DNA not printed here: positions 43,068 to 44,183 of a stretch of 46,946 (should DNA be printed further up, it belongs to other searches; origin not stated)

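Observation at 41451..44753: Orphan NRPS-like A-T-TE enzyme with a dedicated Sfp-type PPTase, next to the exopolysaccharide locus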

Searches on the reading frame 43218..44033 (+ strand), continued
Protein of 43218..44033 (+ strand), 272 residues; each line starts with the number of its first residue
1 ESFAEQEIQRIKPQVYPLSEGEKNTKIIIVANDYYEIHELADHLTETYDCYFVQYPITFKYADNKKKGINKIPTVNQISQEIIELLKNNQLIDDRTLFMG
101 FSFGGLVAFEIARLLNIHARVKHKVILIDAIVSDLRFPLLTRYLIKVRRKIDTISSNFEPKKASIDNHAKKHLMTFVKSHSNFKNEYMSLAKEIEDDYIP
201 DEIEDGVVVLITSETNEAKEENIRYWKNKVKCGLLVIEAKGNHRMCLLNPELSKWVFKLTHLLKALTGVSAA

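Call 79: find_homologous_proteins(query=P0170, max_evalue=1e-30)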
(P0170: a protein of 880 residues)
Query P0170 (880 aa): 7266 proteins with E <= 1e-30 among 8000 candidates; the best 120 are listed.
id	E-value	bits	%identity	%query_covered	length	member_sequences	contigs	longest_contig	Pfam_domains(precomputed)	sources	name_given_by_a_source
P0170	0.0e+0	2011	100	100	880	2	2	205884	PF00550.32,PF00501.35,PF13193.13,PF00975.27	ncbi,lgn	-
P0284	9.5e-250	850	46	99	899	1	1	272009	PF00550.32,PF00501.35,PF13193.13,PF00975.27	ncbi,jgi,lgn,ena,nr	ncbi:MAG: AMP-dependent synthetase [Firmicutes bacterium]|nr:AMP-dependent synthetase [Bacillota bac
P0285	8.1e-247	840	45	99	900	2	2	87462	PF00550.32,PF12697.14,PF00501.35,PF13193.13,PF00975.27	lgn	-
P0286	1.4e-244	832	46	98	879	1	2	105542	PF00550.32,PF00501.35,PF13193.13,PF00975.27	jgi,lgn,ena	-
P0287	2.3e-193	663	40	97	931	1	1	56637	PF00550.32,PF00501.35,PF13193.13,PF00975.27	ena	-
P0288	6.7e-193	661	43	93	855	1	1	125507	PF00550.32,PF00501.35,PF13193.13,PF00561.27,PF00975.27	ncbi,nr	ncbi:MAG: non-ribosomal peptide synthetase [Negativicutes bacterium]|nr:non-ribosomal peptide synthe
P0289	7.5e-192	658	40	98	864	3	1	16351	PF00550.32,PF12697.14,PF00501.35,PF13193.13,PF00975.27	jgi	jgi:acyl-CoA synthetase (AMP-forming)/AMP-acid ligase II/thioesterase domain-containing protein/acyl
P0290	1.9e-191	657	40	99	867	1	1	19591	PF00550.32,PF00501.35,PF13193.13,PF00975.27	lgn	-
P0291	2.8e-189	649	38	97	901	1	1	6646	PF00550.32,PF00501.35,PF13193.13,PF00975.27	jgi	jgi:oxalate---CoA ligase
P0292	1.3e-188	647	39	99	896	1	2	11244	PF00550.32,PF00501.35,PF13193.13,PF00975.27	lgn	-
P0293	5.4e-187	642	39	98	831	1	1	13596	PF00550.32,PF00501.35,PF13193.13,PF00975.27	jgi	jgi:acyl-CoA synthetase (AMP-forming)/AMP-acid ligase II/thioesterase domain-containing protein/acyl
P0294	1.7e-186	640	39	97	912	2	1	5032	PF00550.32,PF00501.35,PF13193.13,PF00975.27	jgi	-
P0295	2.7e-186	640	38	94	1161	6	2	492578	PF00550.32,PF00501.35,PF13193.13,PF00975.27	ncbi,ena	-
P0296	2.9e-186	639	40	99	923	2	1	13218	PF00550.32,PF00501.35,PF13193.13,PF00975.27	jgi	jgi:acyl-CoA synthetase (AMP-forming)/AMP-acid ligase II/thioesterase domain-containing protein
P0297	4.3e-186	639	-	-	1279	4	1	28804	PF00550.32,PF00501.35,PF13193.13,PF00975.27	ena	-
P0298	6.2e-186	638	39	97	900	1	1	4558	PF00550.32,PF00501.35,PF13193.13,PF00975.27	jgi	jgi:acyl-CoA synthetase (AMP-forming)/AMP-acid ligase II/thioesterase domain-containing protein/acyl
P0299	1.7e-185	637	41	96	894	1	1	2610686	PF00550.32,PF00501.35,PF13193.13,PF00975.27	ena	-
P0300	1.1e-184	634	38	96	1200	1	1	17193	PF00668.26,PF00550.32,PF00501.35,PF13193.13,PF00975.27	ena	-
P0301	1.6e-184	634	39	99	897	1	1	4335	PF00550.32,PF00501.35,PF13193.13,PF00975.27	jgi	jgi:acyl-CoA synthetase (AMP-forming)/AMP-acid ligase II/thioesterase domain-containing protein/acyl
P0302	1.8e-184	634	40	98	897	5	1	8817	PF00550.32,PF00501.35,PF13193.13,PF00975.27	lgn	-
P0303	2.0e-184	633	40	98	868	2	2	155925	PF00550.32,PF00501.35,PF13193.13,PF00975.27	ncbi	-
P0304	5.7e-184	632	39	98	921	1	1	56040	PF00550.32,PF00501.35,PF13193.13,PF00975.27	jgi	jgi:oxalate---CoA ligase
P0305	1.2e-183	631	38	98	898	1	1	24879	PF00550.32,PF00501.35,PF13193.13,PF00975.27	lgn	-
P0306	1.5e-183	631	39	98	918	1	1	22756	PF00550.32,PF00501.35,PF13193.13,PF00975.27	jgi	jgi:oxalate---CoA ligase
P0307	2.0e-183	630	38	96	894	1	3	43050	PF00550.32,PF00501.35,PF13193.13,PF00975.27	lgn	-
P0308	3.0e-183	630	40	98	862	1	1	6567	PF00550.32,PF00501.35,PF13193.13,PF00561.27,PF00975.27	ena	-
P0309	1.4e-182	627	39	96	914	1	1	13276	PF00550.32,PF00501.35,PF13193.13,PF00975.27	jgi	jgi:oxalate---CoA ligase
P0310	6.6e-182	625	40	96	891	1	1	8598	PF00550.32,PF00501.35,PF13193.13,PF00975.27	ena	-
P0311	6.8e-182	625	39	99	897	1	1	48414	PF00550.32,PF12697.14,PF00501.35,PF13193.13,PF00975.27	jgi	-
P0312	1.2e-181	624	39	98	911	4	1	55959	PF00550.32,PF00501.35,PF13193.13,PF00975.27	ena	-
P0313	1.3e-181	624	39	97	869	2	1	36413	PF00550.32,PF00501.35,PF13193.13,PF00975.27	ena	-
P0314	1.9e-181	624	39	98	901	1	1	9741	PF00550.32,PF00501.35,PF13193.13,PF00975.27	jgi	jgi:acyl-CoA synthetase (AMP-forming)/AMP-acid ligase II/thioesterase domain-containing protein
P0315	2.9e-181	623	38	97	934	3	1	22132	PF00550.32,PF00501.35,PF13193.13,PF00975.27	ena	-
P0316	6.1e-181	622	39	99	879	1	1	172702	PF00550.32,PF00501.35,PF13193.13,PF00975.27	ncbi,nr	ncbi:MAG: AMP-binding protein [Bryobacteraceae bacterium]|nr:AMP-binding protein [Bryobacteraceae ba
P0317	7.1e-181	622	38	97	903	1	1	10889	PF00550.32,PF00501.35,PF13193.13,PF00975.27,PF12146.16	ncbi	-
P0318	8.7e-181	621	38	98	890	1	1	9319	PF00550.32,PF00501.35,PF13193.13,PF00975.27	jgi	jgi:acyl-CoA synthetase (AMP-forming)/AMP-acid ligase II/thioesterase domain-containing protein/acyl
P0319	1.1e-180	621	38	98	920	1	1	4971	PF00550.32,PF00501.35,PF13193.13,PF00975.27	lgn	-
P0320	1.5e-180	621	38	98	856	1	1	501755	PF00550.32,PF00501.35,PF13193.13,PF00975.27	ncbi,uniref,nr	ncbi:acyl-CoA synthetase [Cohnella endophytica]|uniref:Acyl-CoA synthetase n=1 Tax=Cohnella endophyt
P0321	2.8e-180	620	40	96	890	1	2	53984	PF00550.32,PF00501.35,PF13193.13,PF00975.27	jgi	-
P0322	3.5e-180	619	38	97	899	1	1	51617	PF00550.32,PF00501.35,PF13193.13,PF00975.27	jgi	jgi:acyl-CoA synthetase (AMP-forming)/AMP-acid ligase II/thioesterase domain-containing protein/acyl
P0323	4.3e-180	619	38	99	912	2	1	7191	PF00550.32,PF00501.35,PF13193.13,PF00975.27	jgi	jgi:acyl-CoA synthetase (AMP-forming)/AMP-acid ligase II/thioesterase domain-containing protein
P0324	6.1e-180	619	39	98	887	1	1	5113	PF00550.32,PF00501.35,PF13193.13,PF00975.27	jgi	jgi:acyl-CoA synthetase (AMP-forming)/AMP-acid ligase II/thioesterase domain-containing protein/acyl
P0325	7.8e-180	618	39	98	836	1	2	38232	PF00550.32,PF00501.35,PF13193.13,PF00975.27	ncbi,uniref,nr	ncbi:AMP-binding protein [Nostoc sp. FACHB-152]|uniref:AMP-binding protein n=1 Tax=unclassified Nost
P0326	1.6e-179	617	39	97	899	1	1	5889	PF00550.32,PF00501.35,PF13193.13,PF00975.27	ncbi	-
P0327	2.1e-179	617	39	96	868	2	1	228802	PF00550.32,PF00501.35,PF13193.13,PF00975.27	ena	-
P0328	2.3e-179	617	37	96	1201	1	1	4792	PF00550.32,PF00501.35,PF13193.13,PF00975.27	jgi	jgi:oxalate---CoA ligase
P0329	3.0e-179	616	39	99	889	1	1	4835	PF00550.32,PF00501.35,PF13193.13,PF00975.27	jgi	-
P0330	7.5e-179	615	37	97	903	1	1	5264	PF00550.32,PF00501.35,PF13193.13,PF00975.27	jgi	jgi:oxalate---CoA ligase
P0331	9.6e-179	615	39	98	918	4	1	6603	PF00550.32,PF00501.35,PF13193.13,PF00975.27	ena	-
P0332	1.1e-178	614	39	96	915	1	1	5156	PF00550.32,PF00501.35,PF13193.13,PF00975.27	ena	-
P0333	1.1e-178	614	39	100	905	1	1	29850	PF00550.32,PF00501.35,PF13193.13,PF00975.27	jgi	jgi:acyl-CoA synthetase (AMP-forming)/AMP-acid ligase II/thioesterase domain-containing protein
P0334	1.7e-178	614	37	96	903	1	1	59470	PF00550.32,PF00501.35,PF13193.13,PF00975.27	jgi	jgi:oxalate---CoA ligase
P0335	2.1e-178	614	38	97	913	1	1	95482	PF00550.32,PF00501.35,PF13193.13,PF00975.27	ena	-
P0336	2.2e-178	613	39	96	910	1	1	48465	PF00550.32,PF00501.35,PF13193.13,PF00975.27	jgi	jgi:acyl-CoA synthetase (AMP-forming)/AMP-acid ligase II/thioesterase domain-containing protein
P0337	2.8e-178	613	38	98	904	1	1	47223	PF00550.32,PF12697.14,PF00501.35,PF13193.13,PF00975.27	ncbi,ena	-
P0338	3.6e-178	613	39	94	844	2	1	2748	PF00550.32,PF00501.35,PF13193.13,PF00975.27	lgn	-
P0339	4.1e-178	613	38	99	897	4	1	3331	PF00550.32,PF12697.14,PF00501.35,PF13193.13,PF00975.27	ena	-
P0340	5.0e-178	612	40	98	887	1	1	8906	PF00550.32,PF12697.14,PF00501.35,PF13193.13,PF00975.27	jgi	-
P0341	5.7e-178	612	40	98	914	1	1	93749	PF00550.32,PF00501.35,PF13193.13,PF00975.27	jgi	jgi:acyl-CoA synthetase (AMP-forming)/AMP-acid ligase II/thioesterase domain-containing protein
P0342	7.2e-178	612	38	98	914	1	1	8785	PF00550.32,PF00501.35,PF13193.13,PF00975.27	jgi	jgi:acyl-CoA synthetase (AMP-forming)/AMP-acid ligase II/thioesterase domain-containing protein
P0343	7.6e-178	612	37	98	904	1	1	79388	PF00550.32,PF00501.35,PF13193.13,PF00975.27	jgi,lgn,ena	-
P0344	8.9e-178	611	38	98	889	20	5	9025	PF00550.32,PF00501.35,PF13193.13,PF00975.27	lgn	-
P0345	2.0e-177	610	40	96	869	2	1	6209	PF00550.32,PF00501.35,PF13193.13,PF00975.27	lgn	-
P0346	3.5e-177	609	38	98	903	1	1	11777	PF00550.32,PF12697.14,PF00501.35,PF13193.13,PF00975.27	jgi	jgi:oxalate---CoA ligase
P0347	3.5e-177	609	36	98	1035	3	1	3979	PF00550.32,PF00501.35,PF13193.13,PF00975.27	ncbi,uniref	ncbi:AMP-binding protein [Candidatus Binatus sp.]|uniref:AMP-binding protein n=1 Tax=Candidatus Bina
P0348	5.9e-177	609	39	96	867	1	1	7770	PF00550.32,PF00501.35,PF13193.13,PF00975.27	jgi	jgi:acyl-CoA synthetase (AMP-forming)/AMP-acid ligase II/thioesterase domain-containing protein/acyl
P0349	7.8e-177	608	39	98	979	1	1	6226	PF00550.32,PF00501.35,PF13193.13,PF00975.27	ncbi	-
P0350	8.8e-177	608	38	99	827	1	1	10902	PF00550.32,PF12697.14,PF00501.35,PF13193.13,PF00561.27,PF00975.27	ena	-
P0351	9.3e-177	608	38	96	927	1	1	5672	PF00550.32,PF00501.35,PF13193.13,PF00975.27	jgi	jgi:acyl-CoA synthetase (AMP-forming)/AMP-acid ligase II/thioesterase domain-containing protein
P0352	1.3e-176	608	39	97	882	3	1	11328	PF00550.32,PF00501.35,PF13193.13,PF00975.27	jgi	jgi:acyl-CoA synthetase (AMP-forming)/AMP-acid ligase II/thioesterase domain-containing protein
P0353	2.7e-176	607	38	99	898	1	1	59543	PF00550.32,PF00501.35,PF13193.13,PF00975.27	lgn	-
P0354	2.8e-176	606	37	98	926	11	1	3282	PF00550.32,PF00501.35,PF13193.13,PF00975.27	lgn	-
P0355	4.9e-176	606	38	97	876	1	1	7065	PF00550.32,PF00501.35,PF13193.13,PF00975.27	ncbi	ncbi:MAG: AMP-binding protein [Candidatus Binatia bacterium]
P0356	5.1e-176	606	39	96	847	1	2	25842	PF00550.32,PF00501.35,PF13193.13,PF00975.27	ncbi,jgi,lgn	-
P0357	1.2e-175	604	38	98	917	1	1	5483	PF00550.32,PF00501.35,PF13193.13,PF00975.27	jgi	jgi:oxalate---CoA ligase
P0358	1.4e-175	604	39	96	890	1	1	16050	PF00550.32,PF00501.35,PF13193.13,PF00975.27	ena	-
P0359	2.0e-175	604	38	92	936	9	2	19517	PF00550.32,PF00501.35,PF13193.13,PF00975.27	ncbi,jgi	jgi:acyl-CoA synthetase (AMP-forming)/AMP-acid ligase II/thioesterase domain-containing protein/acyl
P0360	4.0e-175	603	39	96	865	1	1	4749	PF00550.32,PF00501.35,PF13193.13,PF00975.27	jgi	jgi:acyl-CoA synthetase (AMP-forming)/AMP-acid ligase II/thioesterase domain-containing protein/acyl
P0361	5.0e-175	602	38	99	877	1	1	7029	PF00550.32,PF00501.35,PF13193.13,PF00975.27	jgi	jgi:acyl-CoA synthetase (AMP-forming)/AMP-acid ligase II/thioesterase domain-containing protein/acyl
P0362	5.4e-175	602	39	91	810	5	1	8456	PF00550.32,PF00501.35,PF13193.13,PF00975.27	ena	-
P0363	8.0e-175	602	38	99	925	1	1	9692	PF00550.32,PF00501.35,PF13193.13,PF00975.27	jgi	jgi:oxalate---CoA ligase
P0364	2.1e-174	600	40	97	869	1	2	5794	PF00550.32,PF00501.35,PF13193.13,PF00975.27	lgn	-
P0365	2.3e-174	600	39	98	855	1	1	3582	PF00550.32,PF00501.35,PF13193.13,PF00975.27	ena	-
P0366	6.6e-174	599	39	97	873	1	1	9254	PF00550.32,PF12697.14,PF00501.35,PF13193.13,PF00975.27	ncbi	ncbi:AMP-binding protein [Candidatus Poribacteria bacterium]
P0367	7.9e-174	598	37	99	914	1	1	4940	PF00550.32,PF00501.35,PF13193.13,PF00561.27,PF00975.27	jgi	jgi:acyl-CoA synthetase (AMP-forming)/AMP-acid ligase II/thioesterase domain-containing protein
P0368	8.2e-174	598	38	97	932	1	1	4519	PF00550.32,PF00501.35,PF13193.13,PF00975.27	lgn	-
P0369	9.3e-174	598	38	97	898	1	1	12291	PF00550.32,PF00501.35,PF13193.13,PF00975.27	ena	-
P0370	1.5e-173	597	38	98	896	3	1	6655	PF00550.32,PF00501.35,PF13193.13,PF00975.27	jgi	jgi:acyl-CoA synthetase (AMP-forming)/AMP-acid ligase II/thioesterase domain-containing protein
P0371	1.7e-173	597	39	98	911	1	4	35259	PF00550.32,PF00501.35,PF13193.13,PF00975.27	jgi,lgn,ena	jgi:acyl-CoA synthetase (AMP-forming)/AMP-acid ligase II/thioesterase domain-containing protein/aryl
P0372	1.7e-173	597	39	99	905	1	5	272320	PF00550.32,PF00501.35,PF13193.13,PF00975.27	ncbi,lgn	-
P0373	1.9e-173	597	39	94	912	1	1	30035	PF00550.32,PF00501.35,PF13193.13,PF00975.27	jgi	jgi:acyl-CoA synthetase (AMP-forming)/AMP-acid ligase II/thioesterase domain-containing protein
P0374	2.0e-173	597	38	96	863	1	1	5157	PF00550.32,PF00501.35,PF13193.13,PF00975.27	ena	-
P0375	2.6e-173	597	40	96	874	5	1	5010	PF00550.32,PF00501.35,PF13193.13,PF00975.27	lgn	-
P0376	3.7e-173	596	38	98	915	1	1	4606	PF00550.32,PF00501.35,PF13193.13,PF00975.27,PF12146.16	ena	-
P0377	4.4e-173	596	40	94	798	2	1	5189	PF00550.32,PF00501.35,PF13193.13,PF00975.27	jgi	-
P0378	5.1e-173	596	38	97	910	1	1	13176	PF00550.32,PF00501.35,PF13193.13,PF00975.27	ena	-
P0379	5.9e-173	595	39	98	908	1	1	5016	PF00550.32,PF00501.35,PF13193.13,PF00975.27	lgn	-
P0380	8.3e-173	595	39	96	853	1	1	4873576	PF00550.32,PF00501.35,PF13193.13,PF00975.27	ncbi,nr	ncbi:MAG: AMP-binding protein [Anaerolineae bacterium]|nr:MAG: AMP-binding protein [Anaerolineae bac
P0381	8.8e-173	595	38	98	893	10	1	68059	PF00550.32,PF00501.35,PF13193.13,PF00975.27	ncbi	ncbi:MAG TPA: AMP-binding protein [Methylomirabilota bacterium]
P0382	1.1e-172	595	39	97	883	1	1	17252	PF00550.32,PF00501.35,PF13193.13,PF00561.27,PF00975.27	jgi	jgi:acyl-CoA synthetase (AMP-forming)/AMP-acid ligase II/thioesterase domain-containing protein/acyl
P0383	1.4e-172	594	38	97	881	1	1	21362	PF00550.32,PF12697.14,PF00501.35,PF13193.13,PF00975.27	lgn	-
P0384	1.4e-172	594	37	99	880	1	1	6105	PF00550.32,PF00501.35,PF13193.13,PF00975.27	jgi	jgi:oxalate---CoA ligase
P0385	1.8e-172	594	39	97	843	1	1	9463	PF00550.32,PF00501.35,PF13193.13,PF00975.27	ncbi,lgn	-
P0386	2.5e-172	593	38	96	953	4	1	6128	PF00550.32,PF00501.35,PF13193.13,PF00975.27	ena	-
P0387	3.1e-172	593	39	98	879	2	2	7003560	PF00550.32,PF12697.14,PF00501.35,PF13193.13,PF00561.27,PF00975.27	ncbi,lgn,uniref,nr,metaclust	ncbi:acyl-CoA synthetase (AMP-forming)/AMP-acid ligase II [Cylindrospermum stagnale PCC 7417]|uniref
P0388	3.6e-172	593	38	97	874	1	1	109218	PF00550.32,PF00501.35,PF13193.13,PF00975.27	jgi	jgi:acyl-CoA synthetase (AMP-forming)/AMP-acid ligase II/thioesterase domain-containing protein/acyl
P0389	5.3e-172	592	39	96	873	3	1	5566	PF00550.32,PF00501.35,PF13193.13,PF00975.27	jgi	jgi:acyl-CoA synthetase (AMP-forming)/AMP-acid ligase II/thioesterase domain-containing protein/acyl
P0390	5.7e-172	592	39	97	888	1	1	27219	PF00550.32,PF12697.14,PF00501.35,PF13193.13,PF00975.27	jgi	jgi:acyl-CoA synthetase (AMP-forming)/AMP-acid ligase II/thioesterase domain-containing protein/acyl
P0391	6.3e-172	592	38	98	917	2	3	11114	PF00550.32,PF00501.35,PF13193.13,PF00975.27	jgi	jgi:acyl-CoA synthetase (AMP-forming)/AMP-acid ligase II/thioesterase domain-containing protein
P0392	1.3e-171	591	37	97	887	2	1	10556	PF00550.32,PF00501.35,PF13193.13,PF00975.27,PF23297.2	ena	-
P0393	1.4e-171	591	38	98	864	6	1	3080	PF00550.32,PF00501.35,PF13193.13,PF00561.27,PF00975.27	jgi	jgi:acyl-CoA synthetase (AMP-forming)/AMP-acid ligase II/thioesterase domain-containing protein/acyl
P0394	1.5e-171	591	39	96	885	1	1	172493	PF00550.32,PF00501.35,PF13193.13,PF00975.27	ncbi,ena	-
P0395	6.7e-171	589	38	97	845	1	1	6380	PF00550.32,PF00501.35,PF13193.13,PF00975.27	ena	-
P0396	7.1e-171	589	37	100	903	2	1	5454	PF00550.32,PF00501.35,PF13193.13,PF00975.27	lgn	-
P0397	7.1e-171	589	37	99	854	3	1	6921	PF00550.32,PF00501.35,PF13193.13,PF00975.27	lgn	-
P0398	8.6e-171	588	37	97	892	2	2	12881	PF00550.32,PF00501.35,PF13193.13,PF00975.27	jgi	jgi:acyl-CoA synthetase (AMP-forming)/AMP-acid ligase II/thioesterase domain-containing protein/aryl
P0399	1.2e-170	588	39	96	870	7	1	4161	PF00550.32,PF00501.35,PF13193.13,PF00975.27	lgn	-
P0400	1.3e-170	588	37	96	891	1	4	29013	PF00550.32,PF00501.35,PF13193.13,PF00975.27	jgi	jgi:acyl-CoA synthetase (AMP-forming)/AMP-acid ligase II/thioesterase domain-containing protein/acyl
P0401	1.6e-170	587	38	96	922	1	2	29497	PF00550.32,PF00501.35,PF13193.13,PF00975.27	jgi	-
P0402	1.8e-170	587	37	98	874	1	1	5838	PF00550.32,PF00501.35,PF13193.13,PF00975.27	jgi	jgi:acyl-CoA synthetase (AMP-forming)/AMP-acid ligase II/thioesterase domain-containing protein/acyl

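Call 80: find_encoding_contigs(protein=P0387, flank=10000, max_places=1)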
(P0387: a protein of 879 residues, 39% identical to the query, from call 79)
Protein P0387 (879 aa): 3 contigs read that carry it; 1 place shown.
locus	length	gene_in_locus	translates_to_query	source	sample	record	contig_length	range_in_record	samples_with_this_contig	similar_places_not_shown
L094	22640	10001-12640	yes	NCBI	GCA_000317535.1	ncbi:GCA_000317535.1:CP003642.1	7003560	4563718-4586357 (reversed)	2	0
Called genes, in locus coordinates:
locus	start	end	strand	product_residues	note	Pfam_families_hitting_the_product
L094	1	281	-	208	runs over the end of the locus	-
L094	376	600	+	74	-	PF21748:UPF0150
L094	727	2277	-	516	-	PF00962:A_deaminase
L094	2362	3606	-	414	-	PF01743:PolyA_pol, PF12627:PolyA_pol_RNAbd, PF13735:tRNA_NucTran2_2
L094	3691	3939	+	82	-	PF10718:Ycf34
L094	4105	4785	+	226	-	PF00814:TsaD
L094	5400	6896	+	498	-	PF00072:Response_reg, PF12860:PAS_7 (faint), PF00211:Guanylate_cyc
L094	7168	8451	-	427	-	PF00202:Aminotran_3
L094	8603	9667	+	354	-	PF07885:Ion_trans_2, PF02254:TrkA_N, PF02080:TrkA_C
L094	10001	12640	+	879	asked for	PF00501:AMP-binding, PF13193:AMP-binding_C, PF00550:PP-binding, PF00561:Abhydrolase_1, PF00975:Thioesterase, PF12697:Abhydrolase_6 (weak)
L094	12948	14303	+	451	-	-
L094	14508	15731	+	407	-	-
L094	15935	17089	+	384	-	-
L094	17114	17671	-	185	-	PF10229:MMADHC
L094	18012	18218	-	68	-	-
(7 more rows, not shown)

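Call 81: find_encoding_contigs(protein=P0170, flank=10000, max_places=1)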
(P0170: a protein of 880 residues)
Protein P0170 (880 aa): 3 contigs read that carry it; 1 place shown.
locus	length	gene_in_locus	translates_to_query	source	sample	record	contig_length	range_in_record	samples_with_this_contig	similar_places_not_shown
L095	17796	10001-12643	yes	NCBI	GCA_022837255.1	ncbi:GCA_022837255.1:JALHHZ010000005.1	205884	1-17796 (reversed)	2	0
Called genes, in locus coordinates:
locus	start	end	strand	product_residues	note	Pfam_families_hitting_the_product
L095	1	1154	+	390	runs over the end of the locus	PF00817:IMS, PF11798:IMS_HHH, PF21999:IMS_HHH_1 (weak), PF11799:IMS_C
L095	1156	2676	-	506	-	PF02541:Ppx-GppA, PF21447:Ppx-GppA_III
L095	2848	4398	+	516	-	PF02541:Ppx-GppA, PF01966:HD (weak), PF21447:Ppx-GppA_III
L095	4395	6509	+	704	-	PF13089:PP_kinase_N, PF02503:PP_kinase, PF17941:PP_kinase_C_1, PF13091:PLDc_2 (faint), PF13090:PP_kinase_C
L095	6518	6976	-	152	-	PF04284:DUF441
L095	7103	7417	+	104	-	-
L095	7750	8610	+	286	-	PF02588:YitT_membrane, PF10035:DUF2179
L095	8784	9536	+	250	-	PF00106:adh_short, PF23441:SDR (weak), PF08659:KR, PF13561:adh_short_C2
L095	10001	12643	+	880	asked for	PF00501:AMP-binding, PF13193:AMP-binding_C, PF00550:PP-binding, PF00975:Thioesterase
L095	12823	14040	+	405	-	PF00083:Sugar_tr (weak), PF07690:MFS_1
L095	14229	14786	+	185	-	-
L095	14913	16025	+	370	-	PF01168:Ala_racemase_N, PF14031:D-ser_dehydrat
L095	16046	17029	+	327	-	PF02423:OCD_Mu_crystall, PF01488:Shikimate_DH (weak)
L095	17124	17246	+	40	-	-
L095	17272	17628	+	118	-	-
